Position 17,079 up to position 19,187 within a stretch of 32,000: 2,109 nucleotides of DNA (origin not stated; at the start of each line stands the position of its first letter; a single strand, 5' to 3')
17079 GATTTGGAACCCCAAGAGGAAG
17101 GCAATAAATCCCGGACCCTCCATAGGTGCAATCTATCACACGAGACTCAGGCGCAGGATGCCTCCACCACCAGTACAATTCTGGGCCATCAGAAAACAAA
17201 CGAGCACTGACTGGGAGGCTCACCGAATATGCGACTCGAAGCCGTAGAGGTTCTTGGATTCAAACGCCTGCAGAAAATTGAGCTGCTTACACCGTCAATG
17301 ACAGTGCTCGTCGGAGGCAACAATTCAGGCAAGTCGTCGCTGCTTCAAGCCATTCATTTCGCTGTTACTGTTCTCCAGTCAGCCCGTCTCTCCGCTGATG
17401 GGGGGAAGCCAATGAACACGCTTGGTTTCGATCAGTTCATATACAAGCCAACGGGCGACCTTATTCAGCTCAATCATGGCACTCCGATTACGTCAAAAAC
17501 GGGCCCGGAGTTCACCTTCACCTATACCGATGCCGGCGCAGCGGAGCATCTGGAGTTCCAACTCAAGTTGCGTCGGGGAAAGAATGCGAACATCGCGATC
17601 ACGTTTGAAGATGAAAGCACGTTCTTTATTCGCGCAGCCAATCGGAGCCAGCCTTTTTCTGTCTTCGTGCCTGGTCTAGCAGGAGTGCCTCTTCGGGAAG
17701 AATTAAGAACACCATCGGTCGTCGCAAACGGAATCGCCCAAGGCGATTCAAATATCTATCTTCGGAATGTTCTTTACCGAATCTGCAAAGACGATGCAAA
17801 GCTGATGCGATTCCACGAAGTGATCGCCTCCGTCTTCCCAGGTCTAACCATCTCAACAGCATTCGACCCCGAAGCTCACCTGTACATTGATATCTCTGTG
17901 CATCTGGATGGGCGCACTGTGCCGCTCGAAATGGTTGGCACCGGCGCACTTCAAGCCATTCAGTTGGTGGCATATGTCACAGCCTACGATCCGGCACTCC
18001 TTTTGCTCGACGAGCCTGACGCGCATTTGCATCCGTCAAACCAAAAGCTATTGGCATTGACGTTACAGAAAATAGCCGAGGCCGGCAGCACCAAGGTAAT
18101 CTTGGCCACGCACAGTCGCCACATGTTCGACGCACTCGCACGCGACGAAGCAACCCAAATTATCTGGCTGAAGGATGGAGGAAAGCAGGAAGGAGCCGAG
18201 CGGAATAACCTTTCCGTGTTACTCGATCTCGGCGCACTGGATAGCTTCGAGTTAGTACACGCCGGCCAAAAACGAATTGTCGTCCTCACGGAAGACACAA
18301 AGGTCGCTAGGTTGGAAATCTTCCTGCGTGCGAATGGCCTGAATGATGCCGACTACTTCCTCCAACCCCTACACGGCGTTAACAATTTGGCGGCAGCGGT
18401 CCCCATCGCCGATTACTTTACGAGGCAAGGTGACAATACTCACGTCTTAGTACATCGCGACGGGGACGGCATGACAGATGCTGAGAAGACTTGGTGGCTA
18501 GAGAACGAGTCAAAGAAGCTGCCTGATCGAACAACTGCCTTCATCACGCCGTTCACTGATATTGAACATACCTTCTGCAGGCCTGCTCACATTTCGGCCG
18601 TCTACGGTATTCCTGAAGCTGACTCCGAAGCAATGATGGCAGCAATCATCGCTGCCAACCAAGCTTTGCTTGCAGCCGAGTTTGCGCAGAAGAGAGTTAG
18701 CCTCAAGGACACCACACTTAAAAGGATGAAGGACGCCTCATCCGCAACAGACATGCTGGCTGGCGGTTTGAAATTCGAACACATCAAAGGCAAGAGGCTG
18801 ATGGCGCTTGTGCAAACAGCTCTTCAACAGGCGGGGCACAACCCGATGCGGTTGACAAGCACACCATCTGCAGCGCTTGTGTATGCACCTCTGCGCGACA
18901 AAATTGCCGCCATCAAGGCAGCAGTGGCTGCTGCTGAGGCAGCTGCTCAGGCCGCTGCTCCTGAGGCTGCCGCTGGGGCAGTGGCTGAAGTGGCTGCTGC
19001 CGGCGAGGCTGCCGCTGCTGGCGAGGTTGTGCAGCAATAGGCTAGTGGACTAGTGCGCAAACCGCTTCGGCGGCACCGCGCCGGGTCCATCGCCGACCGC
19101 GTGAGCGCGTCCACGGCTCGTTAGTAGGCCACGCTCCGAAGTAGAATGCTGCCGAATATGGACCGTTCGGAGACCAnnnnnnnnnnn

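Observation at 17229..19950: OLD/PARIS-like ATPase-Toprim fusion plus an uncharacterised 257-aa Rx5H protein: candidate undescribed two-gene anti-phage module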

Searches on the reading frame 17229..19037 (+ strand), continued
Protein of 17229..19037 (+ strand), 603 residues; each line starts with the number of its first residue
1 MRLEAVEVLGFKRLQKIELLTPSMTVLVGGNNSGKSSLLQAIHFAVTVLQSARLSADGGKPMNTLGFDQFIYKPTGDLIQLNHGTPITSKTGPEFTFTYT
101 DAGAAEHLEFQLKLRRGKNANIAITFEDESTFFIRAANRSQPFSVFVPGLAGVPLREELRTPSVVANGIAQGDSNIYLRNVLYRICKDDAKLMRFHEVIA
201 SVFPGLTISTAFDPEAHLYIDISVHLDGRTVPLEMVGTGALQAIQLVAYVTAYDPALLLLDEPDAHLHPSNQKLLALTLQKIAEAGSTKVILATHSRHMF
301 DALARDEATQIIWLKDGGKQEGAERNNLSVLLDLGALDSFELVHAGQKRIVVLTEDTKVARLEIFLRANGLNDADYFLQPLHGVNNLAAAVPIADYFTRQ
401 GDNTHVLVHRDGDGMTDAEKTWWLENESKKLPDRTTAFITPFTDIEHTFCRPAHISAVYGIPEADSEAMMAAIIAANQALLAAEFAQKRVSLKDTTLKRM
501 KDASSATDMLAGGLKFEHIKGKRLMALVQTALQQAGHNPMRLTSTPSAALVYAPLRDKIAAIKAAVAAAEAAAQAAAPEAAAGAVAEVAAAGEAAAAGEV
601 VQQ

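Call 82: get_annotated_region(hit=H7, flank=3000)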
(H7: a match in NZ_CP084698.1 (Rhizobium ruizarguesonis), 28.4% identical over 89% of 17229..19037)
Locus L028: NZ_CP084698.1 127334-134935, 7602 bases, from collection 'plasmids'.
description: Rhizobium ruizarguesonis strain RCAM 1026 plasmid pRL11, complete sequence
organism: Rhizobium ruizarguesonis (NCBI taxid 2081791)
taxonomy: Bacteria; Pseudomonadota; Alphaproteobacteria; Hyphomicrobiales; Rhizobiaceae; Rhizobium; Rhizobium ruizarguesonis
host: -; source: Pisum sativum L.,Cell culture; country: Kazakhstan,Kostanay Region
typing (MOB-suite, as given by PLSDB): mobilizable; relaxase MOBQ
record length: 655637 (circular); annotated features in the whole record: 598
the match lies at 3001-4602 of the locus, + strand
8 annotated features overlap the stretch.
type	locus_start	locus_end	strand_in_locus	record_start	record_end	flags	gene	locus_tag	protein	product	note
CDS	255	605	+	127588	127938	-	-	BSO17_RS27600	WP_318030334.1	very short patch repair endonuclease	-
CDS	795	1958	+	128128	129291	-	-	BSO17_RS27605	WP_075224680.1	DNA cytosine methyltransferase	GO:0006304 - DNA modification [Evidence IEA]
CDS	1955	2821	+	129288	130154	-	-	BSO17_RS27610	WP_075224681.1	hypothetical protein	-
CDS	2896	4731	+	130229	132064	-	-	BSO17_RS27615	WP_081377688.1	ATP-binding protein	-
CDS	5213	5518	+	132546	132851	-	-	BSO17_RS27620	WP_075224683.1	hypothetical protein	-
CDS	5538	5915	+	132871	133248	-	-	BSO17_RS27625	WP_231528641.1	very short patch repair endonuclease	-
CDS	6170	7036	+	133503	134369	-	-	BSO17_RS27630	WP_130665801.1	hypothetical protein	-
CDS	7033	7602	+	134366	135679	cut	-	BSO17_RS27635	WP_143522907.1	ParB/RepB/Spo0J family partition protein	-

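Call 83: get_annotated_region(hit=H9, flank=3000)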
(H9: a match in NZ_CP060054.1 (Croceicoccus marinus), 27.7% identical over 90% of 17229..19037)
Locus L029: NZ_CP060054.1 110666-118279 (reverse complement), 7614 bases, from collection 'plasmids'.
description: Croceicoccus marinus strain OT19 plasmid plas2, complete sequence
organism: Croceicoccus marinus (NCBI taxid 450378)
taxonomy: Bacteria; Pseudomonadota; Alphaproteobacteria; Sphingomonadales; Erythrobacteraceae; Croceicoccus; Croceicoccus marinus
host: -; source: prokaryote,marine sediment; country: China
typing (MOB-suite, as given by PLSDB): non-mobilizable
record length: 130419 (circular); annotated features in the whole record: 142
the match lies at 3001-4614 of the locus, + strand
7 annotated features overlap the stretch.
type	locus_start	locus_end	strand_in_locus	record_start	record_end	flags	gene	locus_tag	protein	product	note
CDS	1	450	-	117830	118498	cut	-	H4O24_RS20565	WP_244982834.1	helix-turn-helix domain-containing protein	-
CDS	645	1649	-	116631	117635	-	-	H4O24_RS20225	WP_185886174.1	IS30 family transposase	-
CDS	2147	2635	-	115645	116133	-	-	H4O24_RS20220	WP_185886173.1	MucR family transcriptional regulator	-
CDS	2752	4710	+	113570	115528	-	-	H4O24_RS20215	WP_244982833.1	ATP-binding protein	-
CDS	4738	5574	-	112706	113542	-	-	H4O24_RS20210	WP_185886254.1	IS5 family transposase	-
CDS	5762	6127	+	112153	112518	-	-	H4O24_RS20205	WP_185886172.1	hypothetical protein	-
CDS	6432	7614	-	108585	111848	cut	-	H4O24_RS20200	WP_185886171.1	error-prone DNA polymerase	GO:0006260 - DNA replication [Evidence IEA]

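Call 84: search_protein_families(library=pfam, proteins=[L023:4001-5677:+, L024:3998-5719:+, L025:3755-5698:+, L028:2896-4728:+, L029:2752-4707:+], max_evalue=1)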
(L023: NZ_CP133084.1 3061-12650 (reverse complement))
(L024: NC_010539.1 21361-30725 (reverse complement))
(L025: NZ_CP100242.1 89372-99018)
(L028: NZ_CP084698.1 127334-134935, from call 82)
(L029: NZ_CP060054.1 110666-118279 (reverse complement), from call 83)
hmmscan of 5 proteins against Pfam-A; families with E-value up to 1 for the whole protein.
L023:4001-5677:+ (559 aa): 9 families
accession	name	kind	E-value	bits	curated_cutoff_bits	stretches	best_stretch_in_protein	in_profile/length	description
PF13175.12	AAA_15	-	4.5e-25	89.5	32.1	2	197-297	268-374/374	AAA ATPase domain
PF13304.12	AAA_21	-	4.8e-15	56.8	27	2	225-298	230-304/304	AAA domain, putative AbiEii toxin, Type IV TA system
PF02463.25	SMC_N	-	1.1e-08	35.3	40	1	3-299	2-204/220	RecF/RecN/SMC N terminal domain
PF13476.12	AAA_23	-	0.00057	21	27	1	5-115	1-84/201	AAA domain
PF11398.14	DUF2813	-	0.00087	19.2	21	1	1-50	1-50/372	Protein of unknown function (DUF2813)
PF13514.12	AAA_27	-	0.0024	17.9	22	1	1-43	1-47/206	AAA domain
PF25100.1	DUF7809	-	0.0039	17.9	27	1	450-558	48-154/160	Domain of unknown function (DUF7809)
PF00005.33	ABC_tran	-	0.037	15.1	25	0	24-43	13-32/137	ABC transporter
PF22979.2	HTH_69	-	0.11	12.9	27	1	447-473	31-57/69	Winged helix-turn-helix domain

L024:3998-5719:+ (574 aa): 12 families
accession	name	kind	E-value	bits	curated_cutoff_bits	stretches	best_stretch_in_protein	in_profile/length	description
PF13175.12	AAA_15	-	8.4e-29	101.8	32.1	2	202-300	268-373/374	AAA ATPase domain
PF13304.12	AAA_21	-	2.5e-23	84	27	2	223-302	224-304/304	AAA domain, putative AbiEii toxin, Type IV TA system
PF02463.25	SMC_N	-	1.6e-15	57.6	40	1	2-317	2-218/220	RecF/RecN/SMC N terminal domain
PF11398.14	DUF2813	-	5.1e-09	36.4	21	2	2-47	3-48/372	Protein of unknown function (DUF2813)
PF13476.12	AAA_23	-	2.8e-08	35.1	27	1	4-127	1-104/201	AAA domain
PF13555.12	AAA_29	-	0.00068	19.8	27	1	9-45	11-46/61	P-loop containing region of AAA domain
PF00005.33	ABC_tran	-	0.0012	19.9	25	1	15-47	5-37/137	ABC transporter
PF13514.12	AAA_27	-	0.0064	16.5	22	1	4-42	5-47/206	AAA domain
PF18766.7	SWI2_SNF2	-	0.039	14.1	26.7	1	378-428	23-73/221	SWI2/SNF2 ATPase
PF00004.35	AAA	-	0.061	14.2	21.2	0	245-305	47-119/131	ATPase family associated with various cellular activities (AAA)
PF01085.23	HH_signal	-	0.15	12.2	22.1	0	89-141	52-104/161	Hedgehog amino-terminal signalling domain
PF01926.29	MMR_HSR1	-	0.27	11.8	21.9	0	26-42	4-20/113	50S ribosome-binding GTPase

L025:3755-5698:+ (648 aa): 17 families
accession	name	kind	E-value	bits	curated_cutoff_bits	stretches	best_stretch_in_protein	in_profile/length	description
PF13175.12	AAA_15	-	1.1e-27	98.1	32.1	2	307-391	291-374/374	AAA ATPase domain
PF13304.12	AAA_21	-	1.7e-27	97.8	27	1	104-391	1-303/304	AAA domain, putative AbiEii toxin, Type IV TA system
PF02463.25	SMC_N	-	1.5e-13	51.1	40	2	83-142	2-66/220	RecF/RecN/SMC N terminal domain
PF13476.12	AAA_23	-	1.5e-08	35.9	27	1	85-228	1-124/201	AAA domain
PF11398.14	DUF2813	-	1.6e-07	31.5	21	1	83-124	3-44/372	Protein of unknown function (DUF2813)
PF00005.33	ABC_tran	-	2.1e-06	28.8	25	1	98-123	7-32/137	ABC transporter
PF13555.12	AAA_29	-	0.0011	19.1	27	1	90-122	11-42/61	P-loop containing region of AAA domain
PF00004.35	AAA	-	0.0013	19.6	21.2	1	106-127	2-23/131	ATPase family associated with various cellular activities (AAA)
PF13191.12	AAA_16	-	0.0019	19.2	32.6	1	104-155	26-73/167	AAA ATPase domain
PF13481.12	AAA_25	-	0.002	18.2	27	1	98-126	29-55/195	AAA domain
PF20703.3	nSTAND1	-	0.0063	16.6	27.1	1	103-178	34-95/379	Novel STAND NTPase 1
PF24389.1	ORC-CDC6-like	-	0.016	14.4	27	1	105-167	35-92/571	ORC-CDC6-like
PF13401.12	AAA_22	-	0.067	14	27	0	103-124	6-27/130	AAA domain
PF13514.12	AAA_27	-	0.068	13.2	22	1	103-123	27-47/206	AAA domain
PF07728.20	AAA_5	-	0.092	13.2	22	1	106-133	3-30/139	AAA domain (dynein-related subfamily)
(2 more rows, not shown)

L028:2896-4728:+ (611 aa): 19 families
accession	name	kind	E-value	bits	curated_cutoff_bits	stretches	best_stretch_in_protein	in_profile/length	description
PF13175.12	AAA_15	-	1.9e-28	100.6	32.1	2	289-346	308-374/374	AAA ATPase domain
PF13304.12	AAA_21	-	9.6e-27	95.3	27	2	236-346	220-303/304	AAA domain, putative AbiEii toxin, Type IV TA system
PF02463.25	SMC_N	-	1.2e-12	48.2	40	2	37-79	2-47/220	RecF/RecN/SMC N terminal domain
PF13476.12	AAA_23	-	1.3e-07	32.9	27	1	42-91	4-55/201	AAA domain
PF00005.33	ABC_tran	-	5.5e-07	30.7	25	1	52-77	7-32/137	ABC transporter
PF13555.12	AAA_29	-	9.4e-06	25.7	27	1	36-76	3-42/61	P-loop containing region of AAA domain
PF11398.14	DUF2813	-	1.2e-05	25.3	21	1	37-77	3-43/372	Protein of unknown function (DUF2813)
PF25199.1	nSTAND_NTPase5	-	0.00015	22.1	34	1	24-81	9-66/145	Novel STAND NTPase 5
PF00004.35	AAA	-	0.00073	20.4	21.2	0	289-349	46-117/131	ATPase family associated with various cellular activities (AAA)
PF13191.12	AAA_16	-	0.0011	19.9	32.6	1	57-194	25-104/167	AAA ATPase domain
PF20703.3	nSTAND1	-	0.0024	18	27.1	1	57-122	34-89/379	Novel STAND NTPase 1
PF13514.12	AAA_27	-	0.01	15.9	22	1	55-77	21-47/206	AAA domain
PF13401.12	AAA_22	-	0.013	16.3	27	0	58-77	7-26/130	AAA domain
PF13481.12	AAA_25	-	0.016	15.3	27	1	53-80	30-55/195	AAA domain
PF05729.18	NACHT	-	0.04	14.2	26.7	1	58-80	2-24/167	NACHT domain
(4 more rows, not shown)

L029:2752-4707:+ (652 aa): 19 families
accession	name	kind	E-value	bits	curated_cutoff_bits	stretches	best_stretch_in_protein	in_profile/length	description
PF13175.12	AAA_15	-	6.3e-30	105.5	32.1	2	282-391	266-373/374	AAA ATPase domain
PF13304.12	AAA_21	-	1.7e-27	97.7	27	2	282-391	196-302/304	AAA domain, putative AbiEii toxin, Type IV TA system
PF02463.25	SMC_N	-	1.1e-13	51.6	40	2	84-144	2-67/220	RecF/RecN/SMC N terminal domain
PF13476.12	AAA_23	-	2.5e-09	38.5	27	1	86-224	1-123/201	AAA domain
PF00005.33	ABC_tran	-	3.7e-06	28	25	1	100-123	8-31/137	ABC transporter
PF13555.12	AAA_29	-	0.0002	21.5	27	1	90-123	7-42/61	P-loop containing region of AAA domain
PF11398.14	DUF2813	-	0.00025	21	21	1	84-124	3-43/372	Protein of unknown function (DUF2813)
PF13191.12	AAA_16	-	0.00027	21.9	32.6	1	101-157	22-75/167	AAA ATPase domain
PF20703.3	nSTAND1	-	0.00093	19.4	27.1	1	104-184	34-101/379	Novel STAND NTPase 1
PF00004.35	AAA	-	0.0028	18.5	21.2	0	107-128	2-23/131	ATPase family associated with various cellular activities (AAA)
PF13481.12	AAA_25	-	0.013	15.6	27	1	100-121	30-51/195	AAA domain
PF25199.1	nSTAND_NTPase5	-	0.014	15.6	34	1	96-174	34-110/145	Novel STAND NTPase 5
PF13401.12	AAA_22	-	0.027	15.2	27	0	104-126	6-28/130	AAA domain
PF24389.1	ORC-CDC6-like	-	0.027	13.7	27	1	106-164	35-88/571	ORC-CDC6-like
PF13604.12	AAA_30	-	0.049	13.8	27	1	103-130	18-45/191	AAA domain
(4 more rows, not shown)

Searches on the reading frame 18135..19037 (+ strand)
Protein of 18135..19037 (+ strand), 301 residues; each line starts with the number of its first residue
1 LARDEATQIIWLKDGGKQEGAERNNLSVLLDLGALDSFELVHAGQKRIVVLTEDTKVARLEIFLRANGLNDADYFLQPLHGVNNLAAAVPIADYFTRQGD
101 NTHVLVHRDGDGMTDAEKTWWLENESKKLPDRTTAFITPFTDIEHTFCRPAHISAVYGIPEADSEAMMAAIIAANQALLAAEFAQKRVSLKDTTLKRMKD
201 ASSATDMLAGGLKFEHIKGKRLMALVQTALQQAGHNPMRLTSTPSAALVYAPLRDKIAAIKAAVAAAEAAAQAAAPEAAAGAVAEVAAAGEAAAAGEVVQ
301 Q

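Call 6: search_protein_families(library=pfam, proteins=[window:18135-19037:+], max_evalue=10)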
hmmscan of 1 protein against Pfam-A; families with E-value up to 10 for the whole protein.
seq(301 aa): 2 families
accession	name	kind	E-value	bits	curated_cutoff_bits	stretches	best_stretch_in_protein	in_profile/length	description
PF17429.7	GP70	-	0.28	11.4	27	1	249-267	16-34/54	Gene product 70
PF20232.3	T6SS_FHA_C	-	0.45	10.7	23.7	1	220-280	44-104/180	C-terminal domain of Type VI secretion system FHA protein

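Call 46: search_solved_structures(query=A4, max_evalue=10, show_alignments=5)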
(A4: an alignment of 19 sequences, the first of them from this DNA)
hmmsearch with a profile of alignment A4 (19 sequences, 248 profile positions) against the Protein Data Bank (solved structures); distinct sequences matched with E-value up to 10: 0.

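Call 47: search_protein_families(library=pfam, alignment_id=A4, max_evalue=10)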
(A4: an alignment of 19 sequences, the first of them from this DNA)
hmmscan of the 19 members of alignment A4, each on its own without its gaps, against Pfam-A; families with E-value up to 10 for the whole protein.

A. member 1, seq(248 aa): 0 families

B. families by the number of members that match (of 19 scanned): 10 families
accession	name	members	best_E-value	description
PF13426.13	PAS_9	1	2.4e-05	PAS domain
PF03537.19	Glyco_hydro_114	1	0.12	Glycoside-hydrolase family GH114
PF01936.24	NYN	1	0.12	NYN domain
PF18026.6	Exog_C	1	0.17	Endo/exonuclease (EXOG) C-terminal domain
PF18489.6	Alpha_Helical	1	0.19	Alpha helical domain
PF01809.23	YidD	1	0.22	Putative membrane protein insertion efficiency factor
PF14555.12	UBA_4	1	0.26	UBA-like domain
PF18813.6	PBECR4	1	0.28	phage-Barnase-EndoU-ColicinE5/D-RelE like nuclease4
PF05796.17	Chordopox_G2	1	0.28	Chordopoxvirus protein G2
PF04408.29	HA2_N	1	0.3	Helicase associated domain (HA2), winged-helix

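Call 85: search_protein_families(library=padloc, alignment_id=A4, max_evalue=1)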
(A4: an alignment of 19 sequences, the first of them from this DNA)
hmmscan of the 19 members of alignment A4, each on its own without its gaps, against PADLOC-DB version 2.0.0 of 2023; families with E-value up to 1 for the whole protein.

A. member 1, seq(248 aa): 0 families

B. families by the number of members that match (of 19 scanned): 1 family
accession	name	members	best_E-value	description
PDLC02983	AriB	1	0.023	-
